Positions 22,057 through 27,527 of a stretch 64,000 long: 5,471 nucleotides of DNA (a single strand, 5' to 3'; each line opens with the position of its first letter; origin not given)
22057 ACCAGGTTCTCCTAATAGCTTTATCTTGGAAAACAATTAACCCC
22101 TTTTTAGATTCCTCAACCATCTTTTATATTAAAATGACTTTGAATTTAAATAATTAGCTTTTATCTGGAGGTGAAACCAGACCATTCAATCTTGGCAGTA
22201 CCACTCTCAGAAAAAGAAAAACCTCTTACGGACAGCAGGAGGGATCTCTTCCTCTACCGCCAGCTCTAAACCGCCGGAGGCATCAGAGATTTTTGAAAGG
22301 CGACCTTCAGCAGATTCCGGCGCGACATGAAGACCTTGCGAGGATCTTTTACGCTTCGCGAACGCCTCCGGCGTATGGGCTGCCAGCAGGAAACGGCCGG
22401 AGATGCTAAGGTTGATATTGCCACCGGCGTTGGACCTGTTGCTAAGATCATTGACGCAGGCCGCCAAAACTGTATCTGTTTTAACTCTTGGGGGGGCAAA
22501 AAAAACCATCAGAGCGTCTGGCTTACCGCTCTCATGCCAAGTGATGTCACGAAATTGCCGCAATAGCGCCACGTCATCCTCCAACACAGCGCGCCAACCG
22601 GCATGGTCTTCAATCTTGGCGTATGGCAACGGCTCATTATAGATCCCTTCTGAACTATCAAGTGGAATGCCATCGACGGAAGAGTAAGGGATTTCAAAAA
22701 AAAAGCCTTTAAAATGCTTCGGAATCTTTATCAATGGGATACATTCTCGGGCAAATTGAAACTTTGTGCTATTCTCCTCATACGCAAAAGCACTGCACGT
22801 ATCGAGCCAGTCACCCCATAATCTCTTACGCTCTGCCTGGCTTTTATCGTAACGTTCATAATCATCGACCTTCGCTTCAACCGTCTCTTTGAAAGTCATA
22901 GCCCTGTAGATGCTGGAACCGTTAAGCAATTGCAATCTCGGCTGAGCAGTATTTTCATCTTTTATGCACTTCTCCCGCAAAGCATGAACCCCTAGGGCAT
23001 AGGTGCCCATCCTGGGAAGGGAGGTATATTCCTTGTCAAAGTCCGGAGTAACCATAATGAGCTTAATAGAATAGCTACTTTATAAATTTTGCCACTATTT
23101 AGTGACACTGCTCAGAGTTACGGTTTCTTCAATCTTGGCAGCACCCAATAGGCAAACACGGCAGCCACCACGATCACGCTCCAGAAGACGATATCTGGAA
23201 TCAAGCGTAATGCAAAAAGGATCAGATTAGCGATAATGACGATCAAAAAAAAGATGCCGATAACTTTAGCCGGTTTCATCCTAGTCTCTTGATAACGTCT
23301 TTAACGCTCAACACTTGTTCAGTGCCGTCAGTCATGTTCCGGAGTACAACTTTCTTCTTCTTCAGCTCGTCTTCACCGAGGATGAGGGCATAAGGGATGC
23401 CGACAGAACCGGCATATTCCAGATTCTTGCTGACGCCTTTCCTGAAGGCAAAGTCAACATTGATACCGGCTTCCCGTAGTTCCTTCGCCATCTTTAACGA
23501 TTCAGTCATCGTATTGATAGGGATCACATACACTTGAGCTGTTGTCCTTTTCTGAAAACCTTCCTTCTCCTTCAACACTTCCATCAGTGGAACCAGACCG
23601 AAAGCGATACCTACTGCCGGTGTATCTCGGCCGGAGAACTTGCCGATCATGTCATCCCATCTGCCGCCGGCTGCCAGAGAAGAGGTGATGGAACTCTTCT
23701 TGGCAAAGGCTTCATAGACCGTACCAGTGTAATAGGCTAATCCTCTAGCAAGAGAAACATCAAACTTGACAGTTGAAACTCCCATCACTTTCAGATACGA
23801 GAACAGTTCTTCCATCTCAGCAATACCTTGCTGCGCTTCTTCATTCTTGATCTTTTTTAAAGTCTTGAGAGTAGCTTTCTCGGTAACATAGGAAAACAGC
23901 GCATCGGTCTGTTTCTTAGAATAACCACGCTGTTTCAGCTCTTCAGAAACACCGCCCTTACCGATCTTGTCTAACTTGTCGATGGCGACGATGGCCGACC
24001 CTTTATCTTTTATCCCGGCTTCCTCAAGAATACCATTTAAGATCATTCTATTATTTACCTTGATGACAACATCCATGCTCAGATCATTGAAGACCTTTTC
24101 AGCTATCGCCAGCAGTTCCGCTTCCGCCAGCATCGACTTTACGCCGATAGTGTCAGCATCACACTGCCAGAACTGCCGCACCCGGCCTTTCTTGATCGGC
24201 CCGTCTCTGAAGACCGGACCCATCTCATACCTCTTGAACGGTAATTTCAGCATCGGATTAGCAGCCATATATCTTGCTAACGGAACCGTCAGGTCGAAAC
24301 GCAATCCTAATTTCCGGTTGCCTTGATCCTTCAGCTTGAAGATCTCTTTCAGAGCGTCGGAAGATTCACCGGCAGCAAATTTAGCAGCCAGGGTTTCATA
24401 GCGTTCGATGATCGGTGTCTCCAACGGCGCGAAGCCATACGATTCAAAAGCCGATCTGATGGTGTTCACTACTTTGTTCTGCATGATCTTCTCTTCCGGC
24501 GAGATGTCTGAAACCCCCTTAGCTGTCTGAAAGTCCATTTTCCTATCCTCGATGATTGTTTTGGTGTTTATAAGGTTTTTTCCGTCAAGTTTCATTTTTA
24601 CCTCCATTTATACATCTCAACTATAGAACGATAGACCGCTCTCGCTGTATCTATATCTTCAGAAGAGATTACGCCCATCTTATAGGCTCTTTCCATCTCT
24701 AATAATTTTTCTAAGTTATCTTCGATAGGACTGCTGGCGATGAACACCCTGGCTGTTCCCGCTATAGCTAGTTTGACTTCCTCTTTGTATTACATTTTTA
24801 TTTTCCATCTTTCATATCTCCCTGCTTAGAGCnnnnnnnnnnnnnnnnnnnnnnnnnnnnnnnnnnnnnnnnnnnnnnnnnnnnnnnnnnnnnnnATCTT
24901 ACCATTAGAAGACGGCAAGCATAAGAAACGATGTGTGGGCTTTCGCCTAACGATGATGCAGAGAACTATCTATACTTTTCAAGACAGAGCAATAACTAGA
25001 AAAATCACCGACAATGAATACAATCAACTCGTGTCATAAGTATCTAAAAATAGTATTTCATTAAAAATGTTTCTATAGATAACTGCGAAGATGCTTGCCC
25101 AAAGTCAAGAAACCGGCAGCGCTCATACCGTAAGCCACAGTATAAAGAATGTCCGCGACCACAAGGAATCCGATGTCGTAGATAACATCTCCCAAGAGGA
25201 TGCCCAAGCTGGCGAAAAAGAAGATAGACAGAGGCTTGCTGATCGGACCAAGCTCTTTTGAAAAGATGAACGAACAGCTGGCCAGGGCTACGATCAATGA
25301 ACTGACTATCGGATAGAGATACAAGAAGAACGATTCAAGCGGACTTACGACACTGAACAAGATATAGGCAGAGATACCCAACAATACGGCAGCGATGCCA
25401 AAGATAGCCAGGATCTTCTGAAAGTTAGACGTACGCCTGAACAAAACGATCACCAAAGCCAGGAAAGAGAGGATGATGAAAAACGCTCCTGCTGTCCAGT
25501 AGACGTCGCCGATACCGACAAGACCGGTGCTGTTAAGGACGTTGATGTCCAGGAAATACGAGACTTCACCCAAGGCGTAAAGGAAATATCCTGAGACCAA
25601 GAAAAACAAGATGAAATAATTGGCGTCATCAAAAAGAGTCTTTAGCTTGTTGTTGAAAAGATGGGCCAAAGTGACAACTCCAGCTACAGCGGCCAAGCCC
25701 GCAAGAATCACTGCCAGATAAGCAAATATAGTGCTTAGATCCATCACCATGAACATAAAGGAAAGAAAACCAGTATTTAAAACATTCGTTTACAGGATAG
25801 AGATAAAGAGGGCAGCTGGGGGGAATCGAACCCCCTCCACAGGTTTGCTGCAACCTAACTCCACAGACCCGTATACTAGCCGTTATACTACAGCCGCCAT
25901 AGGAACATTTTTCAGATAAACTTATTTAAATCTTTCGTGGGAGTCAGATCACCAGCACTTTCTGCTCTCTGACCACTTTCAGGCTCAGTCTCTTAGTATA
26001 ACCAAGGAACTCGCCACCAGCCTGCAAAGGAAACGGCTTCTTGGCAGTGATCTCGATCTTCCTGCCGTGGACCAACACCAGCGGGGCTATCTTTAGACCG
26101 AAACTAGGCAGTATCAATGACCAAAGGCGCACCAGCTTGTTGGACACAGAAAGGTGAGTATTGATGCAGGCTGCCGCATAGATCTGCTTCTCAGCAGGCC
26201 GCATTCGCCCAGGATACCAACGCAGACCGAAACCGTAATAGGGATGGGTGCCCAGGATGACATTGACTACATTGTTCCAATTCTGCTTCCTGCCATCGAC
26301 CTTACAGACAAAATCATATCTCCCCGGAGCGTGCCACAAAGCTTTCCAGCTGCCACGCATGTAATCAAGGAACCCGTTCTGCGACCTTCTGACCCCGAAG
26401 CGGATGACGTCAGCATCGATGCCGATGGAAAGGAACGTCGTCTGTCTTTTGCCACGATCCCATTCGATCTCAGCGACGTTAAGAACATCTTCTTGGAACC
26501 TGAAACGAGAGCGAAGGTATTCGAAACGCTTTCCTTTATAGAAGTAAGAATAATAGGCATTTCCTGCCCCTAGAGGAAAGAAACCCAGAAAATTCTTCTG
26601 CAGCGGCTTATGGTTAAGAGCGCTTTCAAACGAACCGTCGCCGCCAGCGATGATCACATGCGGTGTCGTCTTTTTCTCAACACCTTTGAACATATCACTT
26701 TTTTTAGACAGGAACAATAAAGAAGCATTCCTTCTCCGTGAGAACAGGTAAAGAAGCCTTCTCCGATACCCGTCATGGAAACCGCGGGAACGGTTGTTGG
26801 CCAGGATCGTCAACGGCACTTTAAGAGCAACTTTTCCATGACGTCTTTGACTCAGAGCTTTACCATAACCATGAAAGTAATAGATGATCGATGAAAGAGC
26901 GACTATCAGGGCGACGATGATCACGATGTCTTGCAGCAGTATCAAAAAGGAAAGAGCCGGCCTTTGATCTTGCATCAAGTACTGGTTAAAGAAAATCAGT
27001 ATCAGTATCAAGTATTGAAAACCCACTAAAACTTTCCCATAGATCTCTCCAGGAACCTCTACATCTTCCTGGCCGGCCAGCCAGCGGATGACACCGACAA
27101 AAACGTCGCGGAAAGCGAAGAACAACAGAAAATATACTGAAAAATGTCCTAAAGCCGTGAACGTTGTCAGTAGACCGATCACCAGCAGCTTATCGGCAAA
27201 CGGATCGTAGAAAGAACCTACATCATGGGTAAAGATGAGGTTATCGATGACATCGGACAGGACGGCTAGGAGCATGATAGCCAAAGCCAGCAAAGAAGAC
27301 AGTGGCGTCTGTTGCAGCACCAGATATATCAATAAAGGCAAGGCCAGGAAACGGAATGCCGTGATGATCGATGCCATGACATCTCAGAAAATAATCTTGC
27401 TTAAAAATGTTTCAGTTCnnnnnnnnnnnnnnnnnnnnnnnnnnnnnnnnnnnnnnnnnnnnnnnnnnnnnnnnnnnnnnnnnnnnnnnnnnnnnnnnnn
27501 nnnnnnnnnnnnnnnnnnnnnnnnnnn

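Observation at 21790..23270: Insertion-like island between map and hisS carrying a Bro-N fragment and an unknown protein with slip-prone homopolymers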

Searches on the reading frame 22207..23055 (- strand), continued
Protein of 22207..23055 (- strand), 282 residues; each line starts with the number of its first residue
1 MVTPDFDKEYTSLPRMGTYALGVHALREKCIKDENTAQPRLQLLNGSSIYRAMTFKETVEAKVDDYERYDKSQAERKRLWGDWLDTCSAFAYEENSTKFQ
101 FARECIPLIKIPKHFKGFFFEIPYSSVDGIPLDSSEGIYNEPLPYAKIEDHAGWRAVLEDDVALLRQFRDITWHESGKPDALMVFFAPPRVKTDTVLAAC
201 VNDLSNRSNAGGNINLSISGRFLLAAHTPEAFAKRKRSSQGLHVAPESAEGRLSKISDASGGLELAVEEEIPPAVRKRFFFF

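Call 46: fold_search(model_id=the predicted structure, library=pdb)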
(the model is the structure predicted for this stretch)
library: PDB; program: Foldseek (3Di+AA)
matches with E <= 10: 129; with E <= 0.001: 1
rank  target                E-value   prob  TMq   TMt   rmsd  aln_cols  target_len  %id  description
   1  5ioo_A                6.0e-08  1.00  0.51  0.67   4.4       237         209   13  Accommodation of massive sequence variation in Nanoarchaeota by the C-type lectin fold (released 2016-11-09)
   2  4kzw_A                3.6e-01  0.21  0.23  0.41   9.1       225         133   10  Structure of the carbohydrate-recognition domain of the C-type lectin mincle (released 2013-08-28)
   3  6fvx_D                4.3e-01  0.02  0.10  0.09  19.7       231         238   11  26S proteasome, s5 state (released 2018-08-22)
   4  6fvt_d                6.2e-01  0.02  0.10  0.10  19.6       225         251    9  26S proteasome, s1 state (released 2018-08-22)
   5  9aw5_C                7.5e-01  0.01  0.09  0.10  19.0       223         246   10  Yeast 20S proteasome soaked with MA9 fraction E/F (released 2025-03-19)
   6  7v01_H                9.6e-01  0.02  0.12  0.12  20.8       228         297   11  Staphylococcus epidermidis RP62a CRISPR short effector complex with self RNA target and ATP (released 2022-07-06)
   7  8qyn_O                1.0e+00  0.02  0.09  0.13  18.8       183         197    8  Human 20S proteasome assembly intermediate structure 5 (released 2024-02-21)
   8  7b12_r                1.6e+00  0.01  0.09  0.11  19.8       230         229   10  HUMAN IMMUNOPROTEASOME 20S PARTICLE IN COMPLEX WITH [2-(3-ethylphenyl)-1-[(2S)-3-phenyl-2-[(pyrazin-2-yl)formamido]pro (released 2021-12-01)
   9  1ya7_A                1.6e+00  0.01  0.08  0.10  20.1       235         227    7  Implications for interactions of proteasome with PAN and PA700 from the 1.9 A structure of a proteasome-11S activator  (released 2005-07-26)
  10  7nib_B                2.0e+00  0.01  0.12  0.08  20.1       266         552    9  Wzc-K540M-4YE C1 (released 2021-08-25)
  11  5h8j_I                2.0e+00  0.01  0.14  0.13  20.1       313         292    9  Crystal structure of Medicago truncatula N-carbamoylputrescine amidohydrolase (MtCPA) in complex with cadaverine (released 2016-04-20)
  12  7ls5_D                2.0e+00  0.01  0.10  0.11  18.7       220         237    8  Cryo-EM structure of the Pre3-1 20S proteasome core particle (released 2021-04-14)
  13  7nib_E                2.3e+00  0.01  0.12  0.08  21.2       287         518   10  Wzc-K540M-4YE C1 (released 2021-08-25)
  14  8hbc_A                2.4e+00  0.09  0.26  0.15   8.4       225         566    7  Crystal structure of the CysR-CTLD3 fragment of human DEC205 (released 2023-11-01)
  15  7qsr_A                2.4e+00  0.07  0.24  0.07   8.2       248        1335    8  CryoEM structure of the Ectodomain of Human PLA2R (released 2022-07-20)
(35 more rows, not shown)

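Call 58: list_cluster_members(proteins=[window:22207-23055:-, window:21821-22120:-])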
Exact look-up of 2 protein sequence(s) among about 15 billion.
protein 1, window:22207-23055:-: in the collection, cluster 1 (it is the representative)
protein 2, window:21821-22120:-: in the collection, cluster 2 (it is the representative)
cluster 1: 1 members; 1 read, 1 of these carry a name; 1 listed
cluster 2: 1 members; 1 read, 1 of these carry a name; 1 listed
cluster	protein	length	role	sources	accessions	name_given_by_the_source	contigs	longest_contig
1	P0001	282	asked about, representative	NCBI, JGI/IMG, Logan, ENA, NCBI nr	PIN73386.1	hypothetical protein COV20_04110 [Candidatus Woesearchaeota archaeon ... | MAG: hypothetical protein COV20_04110 [Candidatus Woesearchaeota archaeon ...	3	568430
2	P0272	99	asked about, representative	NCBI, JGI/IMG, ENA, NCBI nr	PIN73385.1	hypothetical protein COV20_04105 [Candidatus Woesearchaeota archaeon ... | MAG: hypothetical protein COV20_04105 [Candidatus Woesearchaeota archaeon ...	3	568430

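Call 71: find_related_loci(query=A3, collection=viral_contigs, flank=5000)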
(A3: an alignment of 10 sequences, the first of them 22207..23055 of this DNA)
Query A3 (282 aa) in viral_contigs; peptide patterns used: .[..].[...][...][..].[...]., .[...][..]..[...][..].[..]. (x = any residue, [..] = any of these).
19 stretches matched a pattern, but none encodes a relative of the query by tblastn (E <= 1e-3).

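Call 73: find_encoding_contigs(protein=P0105, flank=6000, max_places=3)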
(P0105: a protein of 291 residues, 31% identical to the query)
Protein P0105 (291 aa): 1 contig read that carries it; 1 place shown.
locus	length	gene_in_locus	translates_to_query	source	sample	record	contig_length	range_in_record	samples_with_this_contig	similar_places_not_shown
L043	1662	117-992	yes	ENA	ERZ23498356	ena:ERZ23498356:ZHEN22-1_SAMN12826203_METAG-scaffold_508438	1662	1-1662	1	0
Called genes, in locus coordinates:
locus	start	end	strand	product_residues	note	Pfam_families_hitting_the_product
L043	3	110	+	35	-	?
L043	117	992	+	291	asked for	-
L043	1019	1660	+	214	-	?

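Call 74: find_encoding_contigs(protein=P0003, flank=6000, max_places=3)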
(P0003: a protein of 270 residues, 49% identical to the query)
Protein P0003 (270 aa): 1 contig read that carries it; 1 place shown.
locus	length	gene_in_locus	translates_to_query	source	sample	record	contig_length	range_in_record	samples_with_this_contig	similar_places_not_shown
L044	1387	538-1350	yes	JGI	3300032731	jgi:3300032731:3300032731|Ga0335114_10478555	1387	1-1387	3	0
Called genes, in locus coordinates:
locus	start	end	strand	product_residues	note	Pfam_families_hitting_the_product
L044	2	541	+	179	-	?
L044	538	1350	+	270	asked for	-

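Call 82: search_protein_families(library=ncbifam, proteins=[window:22207-23055:-], max_evalue=0.01)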
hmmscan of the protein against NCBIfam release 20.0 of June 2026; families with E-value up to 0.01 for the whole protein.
window:22207-23055:- (282 aa): 0 families

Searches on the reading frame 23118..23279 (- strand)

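Call 5: search_protein_families(library=phrogs, proteins=[window:23118-23279:-], max_evalue=0.1)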
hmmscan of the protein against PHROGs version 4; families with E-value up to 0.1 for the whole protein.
window:23118-23279:- (53 aa): 1 family
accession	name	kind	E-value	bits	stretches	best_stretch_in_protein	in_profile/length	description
phrog_33477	-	unknown function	0.097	13.9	0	5-46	26-64/82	-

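Call 6: search_protein_families(library=padloc, proteins=[window:23118-23279:-], max_evalue=0.1)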
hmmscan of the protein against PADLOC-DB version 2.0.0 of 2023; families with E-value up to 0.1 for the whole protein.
window:23118-23279:- (53 aa): 0 families

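Call 8: search_protein_families(library=pfam, proteins=[window:23118-23279:-], max_evalue=0.1)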
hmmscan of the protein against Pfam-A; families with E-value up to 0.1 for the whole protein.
window:23118-23279:- (53 aa): 1 family
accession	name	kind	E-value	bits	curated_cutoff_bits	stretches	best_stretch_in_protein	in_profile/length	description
PF19845.4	DUF6320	-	0.0066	16.7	29.9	1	5-47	13-56/186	Family of unknown function (DUF6320)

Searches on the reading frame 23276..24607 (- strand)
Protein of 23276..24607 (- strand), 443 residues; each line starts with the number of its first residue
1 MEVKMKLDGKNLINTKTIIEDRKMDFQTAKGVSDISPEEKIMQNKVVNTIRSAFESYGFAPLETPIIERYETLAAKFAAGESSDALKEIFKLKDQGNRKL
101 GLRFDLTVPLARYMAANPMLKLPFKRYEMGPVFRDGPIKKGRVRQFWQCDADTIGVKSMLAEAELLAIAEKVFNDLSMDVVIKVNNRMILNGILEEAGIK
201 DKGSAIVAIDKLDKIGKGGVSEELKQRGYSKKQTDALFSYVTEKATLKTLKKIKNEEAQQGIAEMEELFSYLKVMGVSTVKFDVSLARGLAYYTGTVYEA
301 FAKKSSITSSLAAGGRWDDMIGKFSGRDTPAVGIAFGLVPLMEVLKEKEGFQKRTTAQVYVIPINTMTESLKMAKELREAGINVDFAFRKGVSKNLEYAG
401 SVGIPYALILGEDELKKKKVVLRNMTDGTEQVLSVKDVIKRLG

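Call 8: search_protein_families(library=pfam, proteins=[window:23276-24607:-], max_evalue=0.1)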
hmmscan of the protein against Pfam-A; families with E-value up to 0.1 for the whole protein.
window:23276-24607:- (443 aa): 7 families
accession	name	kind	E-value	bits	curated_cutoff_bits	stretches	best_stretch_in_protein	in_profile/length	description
PF13393.11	tRNA-synt_His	-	1e-46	160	25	1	31-338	1-305/308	Histidyl-tRNA synthetase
PF03129.25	HGTP_anticodon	-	3.8e-15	56.2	21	1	358-442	1-91/94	Anticodon binding domain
PF00152.25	tRNA-synt_2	-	1.9e-06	27.6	25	1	41-198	23-152/308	tRNA synthetases class II (D, K and N)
PF00587.30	tRNA-synt_2b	-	2e-06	28.4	29.3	1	90-216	1-110/179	tRNA synthetase class II core domain (G, H, P, S and T)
PF01409.25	tRNA-synt_2d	-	1.1e-05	25.5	19.8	1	33-184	9-162/246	tRNA synthetases class II core domain (F)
PF02334.22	RTP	-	0.068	14.1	26.7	0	38-74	20-56/113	Replication terminator protein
PF05396.16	Phage_T7_Capsid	-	0.076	13.8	27.1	0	219-290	38-107/188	Phage T7 capsid assembly protein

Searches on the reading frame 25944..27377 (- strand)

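Call 61: search_protein_families(library=pfam, proteins=[window:25944-27377:-], max_evalue=0.01)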
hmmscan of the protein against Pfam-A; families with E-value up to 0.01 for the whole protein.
window:25944-27377:- (477 aa): 3 families
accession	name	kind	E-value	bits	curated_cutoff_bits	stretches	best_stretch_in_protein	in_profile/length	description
PF01066.26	CDP-OH_P_transf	-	1.9e-15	58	22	1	2-160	4-150/152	CDP-alcohol phosphatidyltransferase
PF00781.29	DAGK_cat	-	0.00047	20.2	23.6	1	227-277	45-97/125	Diacylglycerol kinase catalytic domain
PF19279.4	YegS_C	-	0.0015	18.7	27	0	316-389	3-75/158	YegS C-terminal NAD kinase beta sandwich-like domain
